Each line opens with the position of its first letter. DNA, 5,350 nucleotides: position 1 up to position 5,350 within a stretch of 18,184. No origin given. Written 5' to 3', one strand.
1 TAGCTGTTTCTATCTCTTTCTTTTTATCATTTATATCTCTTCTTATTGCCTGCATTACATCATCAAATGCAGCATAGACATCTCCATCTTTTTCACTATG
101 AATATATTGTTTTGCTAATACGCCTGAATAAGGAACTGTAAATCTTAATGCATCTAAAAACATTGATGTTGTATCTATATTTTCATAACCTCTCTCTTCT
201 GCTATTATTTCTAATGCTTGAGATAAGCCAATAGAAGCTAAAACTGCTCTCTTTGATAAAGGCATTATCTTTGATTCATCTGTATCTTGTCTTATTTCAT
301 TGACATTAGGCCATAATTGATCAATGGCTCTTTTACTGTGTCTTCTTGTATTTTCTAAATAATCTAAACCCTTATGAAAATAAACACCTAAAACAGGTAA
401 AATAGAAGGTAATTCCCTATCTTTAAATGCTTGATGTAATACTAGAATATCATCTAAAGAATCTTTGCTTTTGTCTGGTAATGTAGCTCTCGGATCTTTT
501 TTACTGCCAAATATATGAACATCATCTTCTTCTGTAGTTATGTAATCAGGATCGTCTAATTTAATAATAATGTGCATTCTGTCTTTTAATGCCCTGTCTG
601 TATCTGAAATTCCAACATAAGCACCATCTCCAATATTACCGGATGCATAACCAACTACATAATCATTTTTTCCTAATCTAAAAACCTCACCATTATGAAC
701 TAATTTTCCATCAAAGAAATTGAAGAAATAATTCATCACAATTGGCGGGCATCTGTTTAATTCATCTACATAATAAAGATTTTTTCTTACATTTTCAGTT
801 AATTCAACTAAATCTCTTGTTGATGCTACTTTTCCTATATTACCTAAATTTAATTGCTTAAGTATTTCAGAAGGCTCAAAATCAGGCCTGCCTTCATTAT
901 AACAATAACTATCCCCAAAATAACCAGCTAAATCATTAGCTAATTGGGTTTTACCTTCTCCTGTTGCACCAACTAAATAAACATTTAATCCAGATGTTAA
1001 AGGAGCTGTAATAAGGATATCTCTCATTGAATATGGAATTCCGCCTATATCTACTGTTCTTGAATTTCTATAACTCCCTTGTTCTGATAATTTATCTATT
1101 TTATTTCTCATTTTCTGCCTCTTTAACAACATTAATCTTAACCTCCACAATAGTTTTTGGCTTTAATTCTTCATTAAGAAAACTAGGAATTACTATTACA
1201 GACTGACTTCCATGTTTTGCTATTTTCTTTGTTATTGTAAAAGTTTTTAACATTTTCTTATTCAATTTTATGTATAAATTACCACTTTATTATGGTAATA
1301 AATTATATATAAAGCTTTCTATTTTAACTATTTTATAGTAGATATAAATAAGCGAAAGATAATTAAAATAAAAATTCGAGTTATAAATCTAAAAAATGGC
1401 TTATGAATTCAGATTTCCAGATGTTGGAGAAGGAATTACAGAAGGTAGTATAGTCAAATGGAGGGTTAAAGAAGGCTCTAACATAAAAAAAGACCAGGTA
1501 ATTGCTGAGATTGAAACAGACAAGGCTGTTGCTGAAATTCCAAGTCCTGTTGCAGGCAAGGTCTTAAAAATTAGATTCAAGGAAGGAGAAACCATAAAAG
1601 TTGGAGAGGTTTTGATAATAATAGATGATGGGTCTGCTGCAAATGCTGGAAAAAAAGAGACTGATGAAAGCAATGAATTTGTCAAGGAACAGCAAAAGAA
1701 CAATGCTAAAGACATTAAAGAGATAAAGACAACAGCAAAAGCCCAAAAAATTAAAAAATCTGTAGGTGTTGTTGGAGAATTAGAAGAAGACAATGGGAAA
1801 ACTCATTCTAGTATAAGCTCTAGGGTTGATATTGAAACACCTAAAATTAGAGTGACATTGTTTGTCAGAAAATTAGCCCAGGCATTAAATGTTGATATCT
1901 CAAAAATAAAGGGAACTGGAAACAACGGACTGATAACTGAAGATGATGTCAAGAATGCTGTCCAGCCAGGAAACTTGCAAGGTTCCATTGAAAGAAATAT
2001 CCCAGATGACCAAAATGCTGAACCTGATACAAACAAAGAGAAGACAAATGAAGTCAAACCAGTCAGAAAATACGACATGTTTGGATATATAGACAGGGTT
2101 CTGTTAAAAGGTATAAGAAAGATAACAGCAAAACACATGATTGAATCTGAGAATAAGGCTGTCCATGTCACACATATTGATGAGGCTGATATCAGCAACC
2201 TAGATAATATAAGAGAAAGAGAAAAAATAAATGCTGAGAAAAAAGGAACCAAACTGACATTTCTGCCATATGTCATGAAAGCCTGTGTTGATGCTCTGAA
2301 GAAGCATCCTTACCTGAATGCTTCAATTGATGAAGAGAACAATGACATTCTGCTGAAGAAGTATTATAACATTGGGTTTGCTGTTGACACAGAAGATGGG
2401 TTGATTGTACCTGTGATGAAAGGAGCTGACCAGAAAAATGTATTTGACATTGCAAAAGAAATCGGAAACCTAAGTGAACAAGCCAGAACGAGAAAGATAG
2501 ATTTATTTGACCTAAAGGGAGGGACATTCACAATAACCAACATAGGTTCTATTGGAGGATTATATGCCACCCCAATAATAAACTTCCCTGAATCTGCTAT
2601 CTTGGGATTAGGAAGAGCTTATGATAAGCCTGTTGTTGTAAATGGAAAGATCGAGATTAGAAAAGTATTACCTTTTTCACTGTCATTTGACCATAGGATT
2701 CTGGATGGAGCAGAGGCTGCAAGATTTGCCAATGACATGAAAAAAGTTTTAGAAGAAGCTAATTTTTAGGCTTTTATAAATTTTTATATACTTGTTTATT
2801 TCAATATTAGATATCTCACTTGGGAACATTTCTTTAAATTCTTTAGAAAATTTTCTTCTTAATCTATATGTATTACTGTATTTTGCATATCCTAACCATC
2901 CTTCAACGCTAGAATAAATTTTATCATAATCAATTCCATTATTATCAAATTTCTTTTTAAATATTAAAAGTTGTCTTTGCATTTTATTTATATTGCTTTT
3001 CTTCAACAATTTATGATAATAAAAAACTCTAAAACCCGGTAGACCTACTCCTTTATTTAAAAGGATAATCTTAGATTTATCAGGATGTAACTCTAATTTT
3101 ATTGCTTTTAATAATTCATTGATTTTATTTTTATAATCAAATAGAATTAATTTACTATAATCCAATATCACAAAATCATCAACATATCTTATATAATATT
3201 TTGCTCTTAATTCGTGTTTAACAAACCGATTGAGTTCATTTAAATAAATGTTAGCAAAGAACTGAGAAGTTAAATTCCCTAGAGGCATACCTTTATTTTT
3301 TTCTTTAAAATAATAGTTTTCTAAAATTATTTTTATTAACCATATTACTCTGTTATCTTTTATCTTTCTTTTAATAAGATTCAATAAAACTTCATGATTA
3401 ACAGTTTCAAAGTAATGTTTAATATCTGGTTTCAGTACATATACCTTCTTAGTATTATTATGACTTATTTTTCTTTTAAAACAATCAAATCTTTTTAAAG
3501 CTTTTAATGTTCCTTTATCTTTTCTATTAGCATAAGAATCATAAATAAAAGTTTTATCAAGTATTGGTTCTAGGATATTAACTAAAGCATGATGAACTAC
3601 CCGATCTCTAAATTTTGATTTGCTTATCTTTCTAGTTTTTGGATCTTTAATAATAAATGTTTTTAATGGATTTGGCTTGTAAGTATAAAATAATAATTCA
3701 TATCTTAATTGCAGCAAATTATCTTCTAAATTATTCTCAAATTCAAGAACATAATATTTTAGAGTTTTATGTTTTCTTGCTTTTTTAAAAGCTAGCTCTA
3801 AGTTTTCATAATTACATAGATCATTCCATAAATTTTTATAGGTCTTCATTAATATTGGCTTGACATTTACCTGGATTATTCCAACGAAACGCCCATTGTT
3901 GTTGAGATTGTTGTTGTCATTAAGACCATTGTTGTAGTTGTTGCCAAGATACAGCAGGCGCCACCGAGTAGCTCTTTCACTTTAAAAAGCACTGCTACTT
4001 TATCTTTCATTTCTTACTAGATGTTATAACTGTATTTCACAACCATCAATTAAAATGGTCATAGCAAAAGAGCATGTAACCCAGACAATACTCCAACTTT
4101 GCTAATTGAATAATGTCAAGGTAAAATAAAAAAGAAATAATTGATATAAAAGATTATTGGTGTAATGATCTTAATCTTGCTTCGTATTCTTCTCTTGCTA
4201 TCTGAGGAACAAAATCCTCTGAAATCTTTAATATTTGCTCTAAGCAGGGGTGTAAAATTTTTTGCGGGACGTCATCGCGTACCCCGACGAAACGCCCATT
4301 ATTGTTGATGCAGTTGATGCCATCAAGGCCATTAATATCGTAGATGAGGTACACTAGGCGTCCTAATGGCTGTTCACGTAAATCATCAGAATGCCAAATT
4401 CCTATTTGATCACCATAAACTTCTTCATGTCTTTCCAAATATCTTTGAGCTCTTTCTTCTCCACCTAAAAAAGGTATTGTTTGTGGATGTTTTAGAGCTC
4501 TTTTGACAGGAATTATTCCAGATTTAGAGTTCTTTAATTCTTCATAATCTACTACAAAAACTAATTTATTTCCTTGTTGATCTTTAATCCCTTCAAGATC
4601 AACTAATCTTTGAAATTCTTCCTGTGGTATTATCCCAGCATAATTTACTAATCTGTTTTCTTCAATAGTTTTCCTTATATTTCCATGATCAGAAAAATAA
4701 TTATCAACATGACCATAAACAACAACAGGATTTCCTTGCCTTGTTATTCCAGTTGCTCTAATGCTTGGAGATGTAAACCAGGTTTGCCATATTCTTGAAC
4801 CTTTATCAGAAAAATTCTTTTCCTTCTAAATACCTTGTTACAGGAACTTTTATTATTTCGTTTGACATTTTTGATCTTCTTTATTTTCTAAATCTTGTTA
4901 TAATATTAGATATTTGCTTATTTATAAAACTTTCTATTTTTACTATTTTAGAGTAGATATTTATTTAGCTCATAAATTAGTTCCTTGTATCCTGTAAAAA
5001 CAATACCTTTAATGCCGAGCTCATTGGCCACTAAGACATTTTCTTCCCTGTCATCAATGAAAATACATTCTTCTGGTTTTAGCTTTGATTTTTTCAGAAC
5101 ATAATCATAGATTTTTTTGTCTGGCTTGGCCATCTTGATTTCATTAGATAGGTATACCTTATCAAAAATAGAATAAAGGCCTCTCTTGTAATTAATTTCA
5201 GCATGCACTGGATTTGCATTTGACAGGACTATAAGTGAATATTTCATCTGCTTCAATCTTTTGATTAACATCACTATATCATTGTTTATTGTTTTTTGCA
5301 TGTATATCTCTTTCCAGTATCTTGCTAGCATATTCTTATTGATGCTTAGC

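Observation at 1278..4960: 37-nt near-identical promoter/operator module shared by the DGR target gene and the AbrB-like/AAA+ gene pair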

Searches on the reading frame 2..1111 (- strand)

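Call 15: search_protein_families(library=pfam, proteins=[window:2-1111:-], max_evalue=0.01)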
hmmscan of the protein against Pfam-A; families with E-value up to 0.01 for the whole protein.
seq(370 aa): 1 family
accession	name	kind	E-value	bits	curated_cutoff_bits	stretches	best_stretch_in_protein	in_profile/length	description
PF07728.20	AAA_5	-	7e-10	39.5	22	1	43-179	1-139/139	AAA domain (dynein-related subfamily)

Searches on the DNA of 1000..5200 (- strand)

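Call 83: search_rna_families(source=window, start=1000, end=5200, threshold=evalue, max_evalue=1)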
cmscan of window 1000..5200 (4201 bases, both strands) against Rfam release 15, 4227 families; matches with E-value up to 1: 1.
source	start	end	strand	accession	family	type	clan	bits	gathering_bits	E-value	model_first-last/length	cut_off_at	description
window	3963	4121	-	RF03019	RT-16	Gene; sRNA;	-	87.7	50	1.3e-13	1-158/158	no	RT-16 RNA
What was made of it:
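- Tried and rejected: No Rfam family overlaps either module (call 83).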

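Call 85: search_rna_families(source=L072, start=1, end=12153, threshold=gathering)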
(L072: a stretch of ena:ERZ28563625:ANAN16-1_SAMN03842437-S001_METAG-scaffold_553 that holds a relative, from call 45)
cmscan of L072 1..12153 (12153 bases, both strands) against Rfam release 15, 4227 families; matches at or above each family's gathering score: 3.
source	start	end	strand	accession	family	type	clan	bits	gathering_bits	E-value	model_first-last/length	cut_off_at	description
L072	1295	1569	-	RF01857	Archaea_SRP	Gene;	CL00003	134.1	96.5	4.2e-31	1-317/317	no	Archaeal signal recognition particle RNA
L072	3133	3291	+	RF03019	RT-16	Gene; sRNA;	-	87.7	50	3.8e-13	1-158/158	no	RT-16 RNA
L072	10886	11040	+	RF03019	RT-16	Gene; sRNA;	-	74.3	50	2.2e-10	1-158/158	no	RT-16 RNA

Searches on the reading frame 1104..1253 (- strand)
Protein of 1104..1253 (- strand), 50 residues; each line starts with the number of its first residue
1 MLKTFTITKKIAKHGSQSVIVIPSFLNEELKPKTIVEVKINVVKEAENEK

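Call 15: search_protein_families(library=pfam, proteins=[window:1104-1253:-], max_evalue=0.01)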
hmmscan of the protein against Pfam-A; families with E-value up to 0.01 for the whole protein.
seq(50 aa): 0 families

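Call 45: find_encoding_contigs(protein=window:1104-1253:-, flank=6000, max_places=10)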
Protein seq(50 aa) (50 aa): 17 contigs read that carry it; 10 places shown.
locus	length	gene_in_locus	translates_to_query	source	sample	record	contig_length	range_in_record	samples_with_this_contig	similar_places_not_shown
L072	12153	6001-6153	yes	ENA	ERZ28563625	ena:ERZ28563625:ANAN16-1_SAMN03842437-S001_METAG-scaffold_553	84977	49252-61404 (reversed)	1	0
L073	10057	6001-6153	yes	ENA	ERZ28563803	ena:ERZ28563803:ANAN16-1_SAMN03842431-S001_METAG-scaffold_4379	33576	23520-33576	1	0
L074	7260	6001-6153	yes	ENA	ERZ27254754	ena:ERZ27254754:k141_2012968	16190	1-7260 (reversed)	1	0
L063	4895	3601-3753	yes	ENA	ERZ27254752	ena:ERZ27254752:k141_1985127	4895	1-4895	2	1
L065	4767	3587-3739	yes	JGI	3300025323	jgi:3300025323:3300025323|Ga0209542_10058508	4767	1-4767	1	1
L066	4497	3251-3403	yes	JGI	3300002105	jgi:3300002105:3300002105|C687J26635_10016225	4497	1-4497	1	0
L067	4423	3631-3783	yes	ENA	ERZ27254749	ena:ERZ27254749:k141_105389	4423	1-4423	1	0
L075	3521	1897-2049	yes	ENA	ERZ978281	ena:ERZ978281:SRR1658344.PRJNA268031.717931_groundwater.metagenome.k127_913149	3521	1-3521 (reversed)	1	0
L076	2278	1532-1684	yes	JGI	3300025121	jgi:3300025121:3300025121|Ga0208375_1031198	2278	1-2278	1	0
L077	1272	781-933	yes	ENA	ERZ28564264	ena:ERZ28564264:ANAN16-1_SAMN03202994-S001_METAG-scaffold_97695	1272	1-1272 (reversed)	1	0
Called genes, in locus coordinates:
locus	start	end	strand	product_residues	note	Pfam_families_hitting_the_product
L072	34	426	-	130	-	-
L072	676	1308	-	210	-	PF05724:TPMT, PF02353:CMAS (weak), PF13489:Methyltransf_23, PF03848:TehB, PF13847:Methyltransf_31, PF08241:Methyltransf_11, PF08242:Methyltransf_12, PF13649:Methyltransf_25, +2 more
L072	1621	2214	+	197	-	PF00702:Hydrolase, PF13419:HAD_2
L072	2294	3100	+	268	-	-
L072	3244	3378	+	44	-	-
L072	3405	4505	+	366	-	PF00078:RVT_1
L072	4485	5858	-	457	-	PF00364:Biotin_lipoyl, PF25917:BSH_RND, PF25997:BSH_YhbJ, PF02817:E3_binding, PF00198:2-oxoacid_dh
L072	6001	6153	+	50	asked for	-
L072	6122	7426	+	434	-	PF07728:AAA_5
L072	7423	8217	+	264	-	-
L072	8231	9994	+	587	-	-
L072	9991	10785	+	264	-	-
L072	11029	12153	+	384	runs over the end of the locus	PF00078:RVT_1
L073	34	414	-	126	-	-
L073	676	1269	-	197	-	PF05724:TPMT, PF02353:CMAS (weak), PF13489:Methyltransf_23, PF03848:TehB, PF13649:Methyltransf_25, PF13847:Methyltransf_31, PF08241:Methyltransf_11, PF08242:Methyltransf_12, +2 more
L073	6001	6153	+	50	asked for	-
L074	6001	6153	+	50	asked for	-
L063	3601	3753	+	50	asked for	-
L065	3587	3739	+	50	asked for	-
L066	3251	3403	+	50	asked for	-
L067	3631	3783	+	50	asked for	-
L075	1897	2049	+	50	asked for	-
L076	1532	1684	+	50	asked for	-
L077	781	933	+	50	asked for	-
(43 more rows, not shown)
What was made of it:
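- All 17 contigs carrying the small gene keep the E2 + DGR-1 segment (call 45).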

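Call 70: find_homologous_proteins(query=L072:6122-7426:+, max_evalue=1e-10)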
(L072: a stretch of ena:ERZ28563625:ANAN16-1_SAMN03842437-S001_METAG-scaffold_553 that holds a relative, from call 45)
Query L072:6122-7426:+ (434 aa): 126 proteins with E <= 1e-10 among 8000 candidates; the best 120 are listed.
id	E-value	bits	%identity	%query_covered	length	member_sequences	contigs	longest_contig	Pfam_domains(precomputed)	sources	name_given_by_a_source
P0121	9.4e-282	952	99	98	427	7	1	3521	PF07728.21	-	-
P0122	2.2e-207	707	71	98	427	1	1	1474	PF20030.6,PF07728.21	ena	-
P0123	2.0e-206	704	70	98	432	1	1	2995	PF07728.21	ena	-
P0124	8.9e-200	682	70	98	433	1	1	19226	PF07728.21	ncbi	-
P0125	1.0e-193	662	67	98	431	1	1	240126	PF07728.21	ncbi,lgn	-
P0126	7.6e-193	660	68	98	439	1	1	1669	PF07728.21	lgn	-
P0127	8.2e-193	659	67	100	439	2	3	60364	PF07728.21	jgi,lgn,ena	jgi:MoxR-like ATPase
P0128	2.3e-192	658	68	97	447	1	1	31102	PF07728.21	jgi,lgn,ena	-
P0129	2.6e-191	655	66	98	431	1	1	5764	PF07728.21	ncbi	-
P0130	5.9e-191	653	68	98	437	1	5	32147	PF20030.6,PF07728.21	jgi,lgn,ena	-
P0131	4.1e-187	641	65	97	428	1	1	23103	PF07728.21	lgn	-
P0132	1.2e-185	636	65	98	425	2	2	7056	PF07728.21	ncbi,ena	ncbi:MAG: AAA family ATPase [Nanoarchaeota archaeon]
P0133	2.4e-185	635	65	98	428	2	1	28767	PF07728.21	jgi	-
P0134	2.7e-185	635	64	98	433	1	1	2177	PF07728.21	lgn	-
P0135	5.0e-185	634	67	96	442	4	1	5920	PF07728.21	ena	-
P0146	5.2e-179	614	61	99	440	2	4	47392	PF07728.21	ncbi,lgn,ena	-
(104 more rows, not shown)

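Call 71: find_encoding_contigs(protein=P0125, flank=7000, max_places=1)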
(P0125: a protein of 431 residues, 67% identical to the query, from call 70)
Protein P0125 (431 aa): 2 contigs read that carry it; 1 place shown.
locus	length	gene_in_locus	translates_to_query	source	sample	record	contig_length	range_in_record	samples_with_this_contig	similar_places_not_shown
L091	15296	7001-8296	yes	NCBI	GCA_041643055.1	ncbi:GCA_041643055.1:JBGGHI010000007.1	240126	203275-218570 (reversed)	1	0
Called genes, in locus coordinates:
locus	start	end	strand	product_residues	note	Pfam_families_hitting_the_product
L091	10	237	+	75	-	PF10884:DUF2683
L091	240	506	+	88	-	-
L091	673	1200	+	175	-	PF02245:Pur_DNA_glyco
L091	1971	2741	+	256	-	PF13462:Thioredoxin_4, PF01323:DSBA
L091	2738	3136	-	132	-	-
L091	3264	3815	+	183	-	-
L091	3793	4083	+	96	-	PF00581:Rhodanese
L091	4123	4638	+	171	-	PF07884:VKOR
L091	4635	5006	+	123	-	-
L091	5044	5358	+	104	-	PF03819:MazG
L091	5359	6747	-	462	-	PF02629:CoA_binding, PF13380:CoA_binding_2, PF13607:Succ_CoA_lig, PF19045:Ligase_CoA_2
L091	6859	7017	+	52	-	-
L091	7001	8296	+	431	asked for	PF07728:AAA_5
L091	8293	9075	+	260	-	-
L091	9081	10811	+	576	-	-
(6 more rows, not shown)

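Call 72: find_encoding_contigs(protein=P0146, flank=7000, max_places=2)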
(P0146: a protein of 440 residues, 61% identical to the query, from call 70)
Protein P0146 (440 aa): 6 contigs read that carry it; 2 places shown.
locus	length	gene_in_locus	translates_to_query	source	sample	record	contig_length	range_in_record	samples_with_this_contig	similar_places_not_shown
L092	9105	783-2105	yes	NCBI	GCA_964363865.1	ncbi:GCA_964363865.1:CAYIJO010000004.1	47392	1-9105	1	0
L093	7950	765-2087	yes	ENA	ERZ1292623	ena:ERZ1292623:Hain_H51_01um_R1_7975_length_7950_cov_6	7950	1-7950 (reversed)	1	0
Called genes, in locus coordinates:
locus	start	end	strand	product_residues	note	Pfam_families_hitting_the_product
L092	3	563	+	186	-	?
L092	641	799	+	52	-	-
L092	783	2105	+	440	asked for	PF07728:AAA_5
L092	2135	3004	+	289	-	-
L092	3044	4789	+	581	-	-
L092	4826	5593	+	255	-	-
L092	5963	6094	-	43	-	-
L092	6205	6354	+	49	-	-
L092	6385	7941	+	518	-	PF01609:DDE_Tnp_1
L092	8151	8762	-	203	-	PF01209:Ubie_methyltran, PF01135:PCMT (weak), PF02353:CMAS, PF13489:Methyltransf_23, PF13847:Methyltransf_31, PF08241:Methyltransf_11, PF08242:Methyltransf_12, PF13649:Methyltransf_25, +4 more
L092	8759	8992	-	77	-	PF09851:SHOCT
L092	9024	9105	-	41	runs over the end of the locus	-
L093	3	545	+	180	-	?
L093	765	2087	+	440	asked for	PF07728:AAA_5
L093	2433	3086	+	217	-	-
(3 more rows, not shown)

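Call 75: search_protein_families(library=pfam, proteins=[window:1104-1253:-, L072:7423-8217:+, L072:8231-9994:+, L072:11179-12153:+], max_evalue=5)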
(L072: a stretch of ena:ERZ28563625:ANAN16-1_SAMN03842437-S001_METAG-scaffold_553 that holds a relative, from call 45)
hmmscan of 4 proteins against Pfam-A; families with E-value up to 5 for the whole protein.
seq(50 aa): 0 families

L072:7423-8217:+ (264 aa): 1 family
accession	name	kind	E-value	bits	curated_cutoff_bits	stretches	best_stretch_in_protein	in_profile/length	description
PF08181.16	DegQ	-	0.028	15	22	0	213-236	9-32/46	DegQ (SacQ) family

L072:8231-9994:+ (587 aa): 3 families
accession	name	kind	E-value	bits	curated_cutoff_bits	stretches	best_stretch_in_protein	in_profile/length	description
PF03127.19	GAT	-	0.076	13.7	31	1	170-224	19-77/77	GAT domain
PF13407.12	Peripla_BP_4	-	0.13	12.2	35.1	1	109-137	195-224/258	Periplasmic binding protein domain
PF03425.19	CBM_11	-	0.17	12.4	27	1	508-567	112-169/182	Carbohydrate binding domain (family 11)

L072:11179-12153:+ (325 aa): 4 families
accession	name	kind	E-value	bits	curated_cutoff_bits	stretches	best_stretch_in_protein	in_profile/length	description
PF00078.32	RVT_1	-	3.8e-25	89.2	29.6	1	71-285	8-205/205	Reverse transcriptase (RNA-dependent DNA polymerase)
PF13495.12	Phage_int_SAM_4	-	0.039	14.8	27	1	227-280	20-73/85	Phage integrase, N-terminal SAM-like domain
PF25773.1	TPR_ANAPC2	-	0.047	14.1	27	1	226-258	77-109/111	ANAPC2-like, TPR repeats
PF05979.17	DUF896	-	0.43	10.9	24.2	1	290-318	27-55/64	Bacterial protein of unknown function (DUF896)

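Call 91: find_homologous_proteins(query=window:1104-1253:-, max_evalue=0.001)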
Query seq(50 aa) (50 aa): 283 proteins with E <= 0.001 among 283 candidates; the best 120 are listed.
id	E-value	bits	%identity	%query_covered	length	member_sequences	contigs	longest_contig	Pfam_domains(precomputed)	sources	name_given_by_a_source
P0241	1.9e-22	94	100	100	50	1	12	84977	-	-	-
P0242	2.4e-22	93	98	100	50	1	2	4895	-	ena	-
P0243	1.1e-21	91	96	100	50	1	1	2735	-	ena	-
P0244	1.4e-21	91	98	100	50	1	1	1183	-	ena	-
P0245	1.5e-20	88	88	100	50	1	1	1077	-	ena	-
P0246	2.0e-20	87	92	98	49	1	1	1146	-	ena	-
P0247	2.1e-20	87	92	98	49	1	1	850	-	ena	-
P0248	7.5e-20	86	90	98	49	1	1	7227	-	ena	-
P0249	2.4e-19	84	84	100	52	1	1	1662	-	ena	-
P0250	2.5e-19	84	88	98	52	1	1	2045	-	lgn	-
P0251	3.7e-19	84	86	98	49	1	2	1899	-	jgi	jgi:hypothetical protein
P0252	4.9e-19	83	84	100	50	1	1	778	-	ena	-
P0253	8.3e-19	82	88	96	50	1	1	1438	-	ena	-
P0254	9.1e-19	82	90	96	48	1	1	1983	-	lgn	-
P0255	1.0e-18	82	90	96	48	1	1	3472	-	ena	-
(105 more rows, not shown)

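Call 97: predict_structure(alignment_id=A3)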
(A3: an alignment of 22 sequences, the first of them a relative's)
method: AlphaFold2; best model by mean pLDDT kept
length: 50 residues; sequences in the alignment: 22
mean_pLDDT: 63.7   pTM: 0.25
mean pLDDT of the five models: 63.7, 63.3, 59.3, 55.6, 52.1
residues with pLDDT >= 90: 0; 70-90: 12; 50-70: 34; < 50: 4
segments of 3 or more residues with pLDDT < 50: 47-50
pLDDT, mean of each block of 10 residues (from residue 1): 65 58 70 70 55
secondary structure, 60 per line:
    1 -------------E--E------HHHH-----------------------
elements in order: H24-27
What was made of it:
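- Tried and rejected: The structure of the 50-aa protein could not be predicted usefully (call 97).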

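Call 98: search_solved_structures(query=A3, max_evalue=10, show_alignments=2)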
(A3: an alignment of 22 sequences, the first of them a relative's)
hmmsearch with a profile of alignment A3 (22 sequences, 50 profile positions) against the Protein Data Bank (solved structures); distinct sequences matched with E-value up to 10: 2.
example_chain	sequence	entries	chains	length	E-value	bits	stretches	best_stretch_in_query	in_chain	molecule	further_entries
8ju8_A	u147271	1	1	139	0.1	15.7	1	7-23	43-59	de novo designed protein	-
2glw_A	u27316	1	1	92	1.4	12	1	12-38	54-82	92aa long hypothetical protein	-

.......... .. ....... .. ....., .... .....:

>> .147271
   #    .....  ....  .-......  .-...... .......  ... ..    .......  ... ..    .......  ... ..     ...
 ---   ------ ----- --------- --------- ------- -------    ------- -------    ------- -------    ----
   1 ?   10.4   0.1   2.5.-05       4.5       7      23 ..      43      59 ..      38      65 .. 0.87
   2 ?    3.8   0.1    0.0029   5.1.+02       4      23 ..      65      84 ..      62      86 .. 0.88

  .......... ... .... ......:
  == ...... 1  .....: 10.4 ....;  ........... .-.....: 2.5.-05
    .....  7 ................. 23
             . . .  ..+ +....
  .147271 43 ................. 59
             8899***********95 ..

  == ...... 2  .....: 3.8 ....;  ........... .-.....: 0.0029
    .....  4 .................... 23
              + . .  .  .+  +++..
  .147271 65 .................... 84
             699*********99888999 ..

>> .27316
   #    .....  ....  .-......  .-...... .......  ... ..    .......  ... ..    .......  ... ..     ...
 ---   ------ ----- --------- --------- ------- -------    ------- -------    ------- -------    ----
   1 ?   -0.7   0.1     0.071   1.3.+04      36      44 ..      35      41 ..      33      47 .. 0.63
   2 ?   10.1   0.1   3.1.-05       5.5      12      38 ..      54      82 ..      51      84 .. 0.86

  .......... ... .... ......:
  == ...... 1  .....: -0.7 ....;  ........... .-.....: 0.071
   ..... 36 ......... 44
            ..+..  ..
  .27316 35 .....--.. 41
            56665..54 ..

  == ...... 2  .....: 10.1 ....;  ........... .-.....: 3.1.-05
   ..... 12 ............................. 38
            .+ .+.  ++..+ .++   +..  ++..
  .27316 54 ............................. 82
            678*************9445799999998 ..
